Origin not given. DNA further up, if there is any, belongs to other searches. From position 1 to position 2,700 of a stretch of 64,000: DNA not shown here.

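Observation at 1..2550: Soluble-type adenylyl cyclase (tandem cyclase-homology domains at the N-terminus), gene truncated by the window edge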

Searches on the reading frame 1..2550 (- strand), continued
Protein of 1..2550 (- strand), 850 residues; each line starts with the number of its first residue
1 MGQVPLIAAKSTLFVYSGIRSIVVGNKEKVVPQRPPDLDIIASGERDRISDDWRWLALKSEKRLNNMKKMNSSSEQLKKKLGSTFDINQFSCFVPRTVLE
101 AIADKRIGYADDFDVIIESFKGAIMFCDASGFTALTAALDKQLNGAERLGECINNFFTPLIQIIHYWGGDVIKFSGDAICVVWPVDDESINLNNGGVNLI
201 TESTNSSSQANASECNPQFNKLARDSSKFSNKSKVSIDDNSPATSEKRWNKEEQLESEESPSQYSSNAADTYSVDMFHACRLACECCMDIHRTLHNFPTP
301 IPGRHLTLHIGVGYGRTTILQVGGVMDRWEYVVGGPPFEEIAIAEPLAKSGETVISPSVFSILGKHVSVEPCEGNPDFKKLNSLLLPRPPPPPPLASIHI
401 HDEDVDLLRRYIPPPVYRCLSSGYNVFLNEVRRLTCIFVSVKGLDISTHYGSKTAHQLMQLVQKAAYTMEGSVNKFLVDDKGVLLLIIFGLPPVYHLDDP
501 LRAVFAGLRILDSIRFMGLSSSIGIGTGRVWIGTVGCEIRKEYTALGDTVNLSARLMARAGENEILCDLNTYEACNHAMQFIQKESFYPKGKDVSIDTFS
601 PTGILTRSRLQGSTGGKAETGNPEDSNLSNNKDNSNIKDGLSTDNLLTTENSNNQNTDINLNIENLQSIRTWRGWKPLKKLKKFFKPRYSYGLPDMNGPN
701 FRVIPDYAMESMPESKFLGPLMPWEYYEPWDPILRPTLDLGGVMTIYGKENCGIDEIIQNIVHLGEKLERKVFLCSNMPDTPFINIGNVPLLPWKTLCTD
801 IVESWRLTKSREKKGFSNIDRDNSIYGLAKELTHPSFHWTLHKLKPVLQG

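Call 6: find_homologous_proteins(query=window:1-2550:-)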
Query window:1-2550:- (850 aa): 224 proteins with E <= 0.001 among 8000 candidates; the best 120 are listed.
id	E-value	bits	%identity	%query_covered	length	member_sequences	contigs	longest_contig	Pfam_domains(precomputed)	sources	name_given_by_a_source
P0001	8.2e-231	787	44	97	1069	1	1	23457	PF00211.26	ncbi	ncbi:adenylate, partial [Cystoisospora suis]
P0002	4.7e-221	755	45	96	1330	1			PF00211.26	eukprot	eukprot:Blabericola_migrator_1__10732@NODE_613_length_7277_cov_58_358391_g446_i0_p1_GENE_NODE_613_le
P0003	1.6e-171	591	47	67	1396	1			PF00211.26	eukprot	eukprot:Lankesteria_metandrocarpae@DN2890_c0_g1_i1.p1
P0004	2.1e-143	498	37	90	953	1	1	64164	PF00211.26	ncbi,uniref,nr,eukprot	ncbi:putative adenylate cyclase [Cardiosporidium cionae]|uniref:Adenylate cyclase n=1 Tax=Cardiospor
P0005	1.7e-139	485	51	26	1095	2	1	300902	PF00211.26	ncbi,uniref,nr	ncbi:hypothetical protein PVIIG_04584 [Plasmodium vivax India VII]|uniref:Guanylate cyclase domain-c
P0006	1.2e-136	475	48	38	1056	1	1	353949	PF00211.26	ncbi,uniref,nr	ncbi:bifunctional Nucleotide cyclase/Adenylyl cyclase class-3-4-guanylyl cyclase [Babesia duncani]|u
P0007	1.3e-135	472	38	68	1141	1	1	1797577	PF00211.26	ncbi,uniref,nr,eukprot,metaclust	ncbi:Adenylate and Guanylate cyclase catalytic domain family protein [Babesia bovis T2Bo]|uniref:Gua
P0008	7.5e-133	463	39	68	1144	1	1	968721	PF00211.26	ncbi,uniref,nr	ncbi:Adenylate cyclase 2 [Babesia sp. Xinjiang]|uniref:Adenylate cyclase 2 n=1 Tax=Babesia sp. Xinji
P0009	6.7e-131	456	32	95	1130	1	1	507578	PF00211.26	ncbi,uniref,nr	ncbi:hypothetical protein BaOVIS_013460 [Babesia ovis]|uniref:Guanylate cyclase domain-containing pr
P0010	1.2e-128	449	64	25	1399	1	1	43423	PF00211.26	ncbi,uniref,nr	ncbi:adenylate cyclase, putative [Eimeria brunetti]|uniref:Adenylate cyclase, putative n=1 Tax=Eimer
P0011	2.1e-126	441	37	65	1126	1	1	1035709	PF00211.26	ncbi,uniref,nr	ncbi:adenylate cyclase, putative [Babesia caballi]|uniref:Adenylate cyclase, putative n=1 Tax=Babesi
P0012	7.0e-123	430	45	54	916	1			PF00211.26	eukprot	eukprot:Gregarina_sp_Poly_1__2144@NODE_156_length_12377_cov_161_699350_g138_i0_p1_GENE_NODE_156_leng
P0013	1.8e-117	412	41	63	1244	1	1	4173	PF00211.26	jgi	-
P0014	3.0e-109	385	45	25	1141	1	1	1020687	PF00211.26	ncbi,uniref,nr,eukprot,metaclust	ncbi:hypothetical protein BEWA_015540 [Theileria equi strain WA]|uniref:Guanylate cyclase domain-con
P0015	3.8e-101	358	38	67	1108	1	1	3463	PF00211.26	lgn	-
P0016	3.5e-100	355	45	38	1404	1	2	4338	PF00211.26,PF13191.13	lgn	-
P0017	1.0e-99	353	39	57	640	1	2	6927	PF00211.26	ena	-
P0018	3.7e-99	351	43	39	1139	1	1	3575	PF00211.26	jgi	-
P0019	2.8e-98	348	36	66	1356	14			PF00225.30,PF16796.12,PF00211.26,PF13191.13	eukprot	eukprot:s3853_g6.t5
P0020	3.5e-98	348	44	38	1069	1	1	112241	PF00211.26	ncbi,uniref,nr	ncbi:hypothetical protein CYMTET_6848 [Cymbomonas tetramitiformis]|uniref:Guanylate cyclase domain-c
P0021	2.0e-97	346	41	38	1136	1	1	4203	PF00211.26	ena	-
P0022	4.9e-97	344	42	39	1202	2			PF00211.26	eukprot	eukprot:TRINITY_DN24068_c0_g2_i1.p1 TRINITY_DN24068_c0_g2~~TRINITY_DN24068_c0_g2_i1.p1 ORF type:comp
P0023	3.5e-96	341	45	38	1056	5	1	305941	PF00211.26,PF13191.13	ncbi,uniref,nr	ncbi:unnamed protein product [Effrenium voratum]|uniref:Guanylate cyclase domain-containing protein 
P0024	1.7e-95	339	42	40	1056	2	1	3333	PF00211.26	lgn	-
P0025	1.7e-94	336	43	40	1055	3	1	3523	PF00211.26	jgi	jgi:class 3 adenylate cyclase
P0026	1.9e-94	336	43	38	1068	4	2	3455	PF00211.26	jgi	-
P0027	2.3e-94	335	44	38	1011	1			PF00211.26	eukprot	eukprot:gnl/MRDRNA2_/MRDRNA2_108697_c0_seq1.p1 gnl/MRDRNA2_/MRDRNA2_108697_c0~~gnl/MRDRNA2_/MRDRNA2_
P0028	2.3e-94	335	44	38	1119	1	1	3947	PF00211.26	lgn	-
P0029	9.2e-94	333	41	41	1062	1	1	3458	PF00211.26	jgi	jgi:class 3 adenylate cyclase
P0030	8.0e-93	330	43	38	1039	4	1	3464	PF00211.26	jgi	-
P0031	1.2e-92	330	41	40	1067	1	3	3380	PF00211.26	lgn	-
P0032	1.4e-92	330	44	38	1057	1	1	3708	PF00211.26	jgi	-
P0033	2.0e-92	329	41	40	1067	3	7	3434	PF00211.26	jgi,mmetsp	mmetsp:Transcript_46646/g.82231 ORF Transcript_46646/g.82231 Transcript_46646/m.82231 type:complete 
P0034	3.9e-92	328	42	39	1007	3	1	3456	PF00211.26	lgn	-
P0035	4.4e-92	328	41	38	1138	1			PF00211.26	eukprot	eukprot:gnl/TRDRNA2_/TRDRNA2_163608_c0_seq1.p1 gnl/TRDRNA2_/TRDRNA2_163608_c0~~gnl/TRDRNA2_/TRDRNA2_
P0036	5.7e-92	327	42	38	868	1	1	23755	PF00211.26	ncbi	ncbi:hypothetical protein FOL47_008614, partial [Perkinsus chesapeaki]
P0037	5.8e-92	327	44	38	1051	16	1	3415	PF00211.26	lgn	-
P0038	6.6e-92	327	41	40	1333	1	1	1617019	PF00211.26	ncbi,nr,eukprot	ncbi:unnamed protein product [Amoebophrya sp. A25]|nr:unnamed protein product [Amoebophrya sp. A25]|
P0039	8.7e-92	327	44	38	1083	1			PF00211.26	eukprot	eukprot:GEMP01004748.1.p1 GENE.GEMP01004748.1~~GEMP01004748.1.p1 ORF type:complete len:1084 (+),scor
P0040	1.7e-91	326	43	35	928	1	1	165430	PF00211.26,PF02342.24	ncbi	ncbi:unnamed protein product, partial [Durusdinium trenchii]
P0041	1.7e-91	326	43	36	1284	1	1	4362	PF00211.26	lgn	-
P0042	2.1e-91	326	42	36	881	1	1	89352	PF00211.26,PF02342.24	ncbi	ncbi:Adenylate cyclase type 10 (Germ cell soluble adenylyl cyclase) (sAC) (Testicular soluble adenyl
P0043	3.7e-91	325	43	38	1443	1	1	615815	PF00211.26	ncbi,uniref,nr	ncbi:unnamed protein product [Polarella glacialis]|uniref:Guanylate cyclase domain-containing protei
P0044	3.8e-91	325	44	38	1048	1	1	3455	PF00211.26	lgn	-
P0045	7.1e-91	324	39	40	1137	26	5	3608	PF00211.26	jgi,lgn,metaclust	metaclust:\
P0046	2.4e-90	322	43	38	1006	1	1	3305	PF00211.26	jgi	jgi:class 3 adenylate cyclase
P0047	6.6e-90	321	39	40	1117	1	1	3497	PF00211.26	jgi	-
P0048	8.2e-90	320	42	38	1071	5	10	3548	PF00211.26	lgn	-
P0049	8.3e-90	320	44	38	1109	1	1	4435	PF00211.26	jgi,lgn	-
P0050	1.9e-89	319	38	39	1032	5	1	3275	PF00211.26,PF01637.25,PF13191.13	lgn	-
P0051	7.6e-89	317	40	40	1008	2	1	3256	PF00211.26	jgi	-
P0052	7.9e-89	317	42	38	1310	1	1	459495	PF00211.26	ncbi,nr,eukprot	ncbi:unnamed protein product [Amoebophrya sp. A25]|nr:unnamed protein product [Amoebophrya sp. A25]|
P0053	2.3e-88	316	40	38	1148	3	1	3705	PF00211.26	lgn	-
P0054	2.5e-88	315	40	38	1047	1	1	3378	PF00211.26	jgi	-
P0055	2.6e-88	315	41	38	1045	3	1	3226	PF00211.26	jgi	jgi:class 3 adenylate cyclase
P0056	3.3e-88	315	41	38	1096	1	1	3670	PF00211.26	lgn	-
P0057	4.1e-88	315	42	38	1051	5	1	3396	PF00211.26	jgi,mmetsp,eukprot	mmetsp:Transcript_31270/g.74616 ORF Transcript_31270/g.74616 Transcript_31270/m.74616 type:complete 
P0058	4.4e-88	315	39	38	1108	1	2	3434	PF00211.26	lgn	-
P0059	4.9e-88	314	41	39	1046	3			PF00211.26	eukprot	eukprot:TRINITY_DN4515_c0_g1_i5.p1 TRINITY_DN4515_c0_g1~~TRINITY_DN4515_c0_g1_i5.p1 ORF type:complet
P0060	6.7e-88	314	42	36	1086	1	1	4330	PF00211.26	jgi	-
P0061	9.8e-88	313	41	38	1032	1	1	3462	PF00211.26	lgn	-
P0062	1.9e-87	312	41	39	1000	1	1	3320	PF00211.26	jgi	-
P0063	2.1e-87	312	41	38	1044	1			PF00211.26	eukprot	eukprot:TRINITY_DN7416_c0_g2_i2.p1 TRINITY_DN7416_c0_g2~~TRINITY_DN7416_c0_g2_i2.p1 ORF type:complet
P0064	3.2e-87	312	40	38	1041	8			PF00211.26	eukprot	eukprot:TRINITY_DN4933_c0_g2_i1.p1 TRINITY_DN4933_c0_g2~~TRINITY_DN4933_c0_g2_i1.p1 ORF type:complet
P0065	4.9e-87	311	39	38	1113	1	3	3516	PF00211.26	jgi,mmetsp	mmetsp:Transcript_70287/g.150512 ORF Transcript_70287/g.150512 Transcript_70287/m.150512 type:comple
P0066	5.2e-87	311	40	38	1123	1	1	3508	PF00211.26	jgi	-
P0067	8.2e-87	310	41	38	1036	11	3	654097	PF00211.26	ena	-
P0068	1.5e-86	310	40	38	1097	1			PF00211.26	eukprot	eukprot:TRINITY_DN64859_c0_g1_i1.p1 TRINITY_DN64859_c0_g1~~TRINITY_DN64859_c0_g1_i1.p1 ORF type:comp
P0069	1.6e-86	309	42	35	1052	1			PF00211.26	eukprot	eukprot:TRINITY_DN22692_c0_g2_i1.p1 TRINITY_DN22692_c0_g2~~TRINITY_DN22692_c0_g2_i1.p1 ORF type:comp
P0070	1.8e-86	309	43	35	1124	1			PF00211.26,PF13191.13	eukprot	eukprot:TRINITY_DN17226_c0_g1_i1.p1 TRINITY_DN17226_c0_g1~~TRINITY_DN17226_c0_g1_i1.p1 ORF type:comp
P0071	2.4e-86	309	38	38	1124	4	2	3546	PF00211.26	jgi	-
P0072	6.6e-86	307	39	38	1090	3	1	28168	PF00211.26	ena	-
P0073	6.7e-86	307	38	38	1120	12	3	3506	PF00211.26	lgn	-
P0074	7.4e-86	307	39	38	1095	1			PF00211.26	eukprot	eukprot:TRINITY_DN39859_c0_g1_i1.p1 TRINITY_DN39859_c0_g1~~TRINITY_DN39859_c0_g1_i1.p1 ORF type:comp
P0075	1.1e-85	307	40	38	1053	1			PF00211.26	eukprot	eukprot:TRINITY_DN10247_c0_g1_i1.p1 TRINITY_DN10247_c0_g1~~TRINITY_DN10247_c0_g1_i1.p1 ORF type:comp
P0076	1.4e-85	306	41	38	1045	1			PF00211.26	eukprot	eukprot:TRINITY_DN1986_c0_g3_i1.p1 TRINITY_DN1986_c0_g3~~TRINITY_DN1986_c0_g3_i1.p1 ORF type:complet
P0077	1.6e-85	306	38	38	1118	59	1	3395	PF00211.26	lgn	-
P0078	1.8e-85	306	39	38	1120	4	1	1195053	PF00211.26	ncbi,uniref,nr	ncbi:unnamed protein product [Effrenium voratum]|uniref:Guanylate cyclase domain-containing protein 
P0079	4.9e-85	305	36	61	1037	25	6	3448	PF00211.26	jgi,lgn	-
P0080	5.7e-85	304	41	37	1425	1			PF00211.26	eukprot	eukprot:TRINITY_DN42565_c0_g1_i1.p1 TRINITY_DN42565_c0_g1~~TRINITY_DN42565_c0_g1_i1.p1 ORF type:comp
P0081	9.4e-85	304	40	38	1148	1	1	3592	PF00211.26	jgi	-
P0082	7.0e-84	301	40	38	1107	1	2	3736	PF00211.26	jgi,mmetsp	mmetsp:Transcript_103034/g.204506 ORF Transcript_103034/g.204506 Transcript_103034/m.204506 type:com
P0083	7.6e-84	301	38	38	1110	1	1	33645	PF00211.26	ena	-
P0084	8.1e-84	301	39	39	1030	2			PF00211.26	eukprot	eukprot:TRINITY_DN4515_c0_g1_i1.p1 TRINITY_DN4515_c0_g1~~TRINITY_DN4515_c0_g1_i1.p1 ORF type:complet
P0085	9.1e-84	300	41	38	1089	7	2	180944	PF00211.26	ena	-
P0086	9.6e-84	300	40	39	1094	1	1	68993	PF00211.26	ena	-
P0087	1.2e-83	300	34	47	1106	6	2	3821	PF00211.26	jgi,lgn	-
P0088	4.5e-83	298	40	38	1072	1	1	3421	PF00211.26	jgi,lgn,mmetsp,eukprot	mmetsp:Transcript_22433/g.40471 ORF Transcript_22433/g.40471 Transcript_22433/m.40471 type:complete 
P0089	9.6e-83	297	39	38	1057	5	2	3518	PF00211.26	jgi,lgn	-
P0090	3.0e-82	295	40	39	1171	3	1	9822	PF00211.26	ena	-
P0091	3.7e-82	295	33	62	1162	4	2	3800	PF00211.26,PF13191.13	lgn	-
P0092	9.5e-81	290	33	48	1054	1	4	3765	PF00211.26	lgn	-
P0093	1.1e-80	290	40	38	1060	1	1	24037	PF00211.26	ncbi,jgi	jgi:class 3 adenylate cyclase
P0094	1.3e-80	290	31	57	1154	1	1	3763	PF00211.26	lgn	-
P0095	1.8e-80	289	39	38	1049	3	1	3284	PF00211.26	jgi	jgi:class 3 adenylate cyclase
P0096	2.1e-80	289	41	25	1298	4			PF00211.26,PF13191.13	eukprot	eukprot:INCI9521.2.p1 GENE.INCI9521.2~~INCI9521.2.p1 ORF type:complete len:1299 (-),score=212.67 INC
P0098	4.3e-76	275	36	38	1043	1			PF00211.26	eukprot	eukprot:TRINITY_DN27861_c0_g3_i1.p1 TRINITY_DN27861_c0_g3~~TRINITY_DN27861_c0_g3_i1.p1 ORF type:comp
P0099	6.0e-75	271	30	62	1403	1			PF00211.26,PF13191.13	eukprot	eukprot:m.159329 g.159329 ORF g.159329 m.159329 type:complete len:1404 (+) comp24791_c0_seq2:67-4278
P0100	8.1e-72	261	33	42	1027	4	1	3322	PF00211.26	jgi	jgi:class 3 adenylate cyclase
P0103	4.2e-69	252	36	38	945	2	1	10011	PF00211.26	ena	-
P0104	4.5e-69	252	37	35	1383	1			PF00211.26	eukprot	eukprot:m.31267 g.31267 ORF g.31267 m.31267 type:complete len:1384 (+) comp4787_c0_seq1:244-4395(+)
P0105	9.3e-69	251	37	38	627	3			PF00211.26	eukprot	eukprot:gene15816-18757_t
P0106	1.8e-67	246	36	41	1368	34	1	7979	PF17874.8,PF13424.13,PF00211.26,PF13191.13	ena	-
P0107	2.0e-67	246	34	44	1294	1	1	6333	PF13424.13,PF13401.13,PF00211.26,PF13191.13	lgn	-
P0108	4.8e-67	245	36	42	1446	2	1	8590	PF17874.8,PF00515.35,PF13424.13,PF13401.13,PF00211.26,PF13191.13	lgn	-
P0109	1.9e-66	243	33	57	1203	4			PF00211.26,PF13191.13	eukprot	eukprot:m.49654 g.49654 ORF g.49654 m.49654 type:complete len:1204 (+) comp10873_c0_seq4:170-3781(+)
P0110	2.7e-66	243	32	48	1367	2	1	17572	PF13401.13,PF00211.26,PF13191.13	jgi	jgi:class 3 adenylate cyclase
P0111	1.0e-65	241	34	37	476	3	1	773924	PF00211.26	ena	-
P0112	5.8e-65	238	35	39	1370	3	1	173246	PF00211.26,PF13191.13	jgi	-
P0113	9.0e-65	238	34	41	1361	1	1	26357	PF13401.13,PF00211.26,PF13191.13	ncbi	-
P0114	5.2e-64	235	32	46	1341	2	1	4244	PF00211.26,PF13191.13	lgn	-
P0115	7.5e-64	234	36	38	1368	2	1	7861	PF17874.8,PF13401.13,PF00211.26,PF13191.13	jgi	jgi:class 3 adenylate cyclase/tetratricopeptide (TPR) repeat protein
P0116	8.2e-64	234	36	38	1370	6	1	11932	PF17874.8,PF00211.26,PF13191.13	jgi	jgi:class 3 adenylate cyclase/tetratricopeptide (TPR) repeat protein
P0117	1.5e-63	234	36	38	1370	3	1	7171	PF13424.13,PF00211.26,PF13191.13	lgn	-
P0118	2.3e-63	233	35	38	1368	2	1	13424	PF17874.8,PF13424.13,PF00211.26,PF13191.13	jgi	jgi:class 3 adenylate cyclase/tetratricopeptide (TPR) repeat protein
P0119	2.4e-62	229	38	25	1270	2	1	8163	PF00211.26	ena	-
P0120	5.1e-62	228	35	38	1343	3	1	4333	PF00211.26,PF13191.13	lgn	-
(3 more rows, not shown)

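Call 48: predict_structure(alignment_id=A1)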
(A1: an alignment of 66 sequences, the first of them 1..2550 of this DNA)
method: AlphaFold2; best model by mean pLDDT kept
length: 850 residues; sequences in the alignment: 66
mean_pLDDT: 76.1   pTM: 0.73
mean pLDDT of the five models: 76.1, 75.7, 75.4, 74.3, 73.2
residues with pLDDT >= 90: 390; 70-90: 181; 50-70: 67; < 50: 212
segments of 3 or more residues with pLDDT < 50: 1-37, 191-267, 610-666, 700-706, 708-712, 714-733
pLDDT, mean of each block of 10 residues (from residue 1): 33 35 37 47 53 82 82 70 91 97 94 93 97 90 90 97 98 95 82 43 36 33 31 33 36 41 47 92 98 97 97 98 94 96 97 98 98 98 96 93 93 92 89 96 95 97 94 93 94 87 96 96 97 96 94 97 98 93 96 95 78 42 41 38 35 43 53 78 71 52 47 44 45 59 77 80 85 74 59 81 86 69 73 82 72
secondary structure, 60 per line:
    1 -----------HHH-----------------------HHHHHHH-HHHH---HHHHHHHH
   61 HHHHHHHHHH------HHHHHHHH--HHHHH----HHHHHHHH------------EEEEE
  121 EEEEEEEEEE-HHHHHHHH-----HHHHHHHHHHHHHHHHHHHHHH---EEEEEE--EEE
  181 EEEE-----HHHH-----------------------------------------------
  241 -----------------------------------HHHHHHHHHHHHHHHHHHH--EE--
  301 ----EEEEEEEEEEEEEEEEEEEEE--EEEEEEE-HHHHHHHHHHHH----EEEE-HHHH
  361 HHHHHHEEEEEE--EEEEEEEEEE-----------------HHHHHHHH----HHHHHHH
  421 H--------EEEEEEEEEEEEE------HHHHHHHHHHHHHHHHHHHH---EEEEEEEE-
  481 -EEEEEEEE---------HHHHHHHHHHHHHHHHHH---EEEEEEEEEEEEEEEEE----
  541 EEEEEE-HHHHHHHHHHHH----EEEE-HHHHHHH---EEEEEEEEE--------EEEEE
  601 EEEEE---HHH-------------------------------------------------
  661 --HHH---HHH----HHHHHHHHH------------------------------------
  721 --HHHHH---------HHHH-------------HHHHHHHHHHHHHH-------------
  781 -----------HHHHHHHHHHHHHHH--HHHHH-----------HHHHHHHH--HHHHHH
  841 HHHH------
elements in order (helices of 4 or more, strands of 3 or more residues): H38-44 H46-49 H53-70 H77-84 H87-91 H96-103 E116-130 H132-139 H145-166 E170-175 E178-184 H190-193 H276-294 E305-325 E328-334 H336-347 E352-355 H357-366 E367-372 E375-384 H402-409 H414-421 E430-442 H449-468 E472-479 E482-489 H499-516 E520-536 E541-546 H548-559 E564-567 H569-575 E579-587 E596-605 H676-684 H723-727 H737-740 H754-767 H792-806 H809-813 H825-832 H835-844
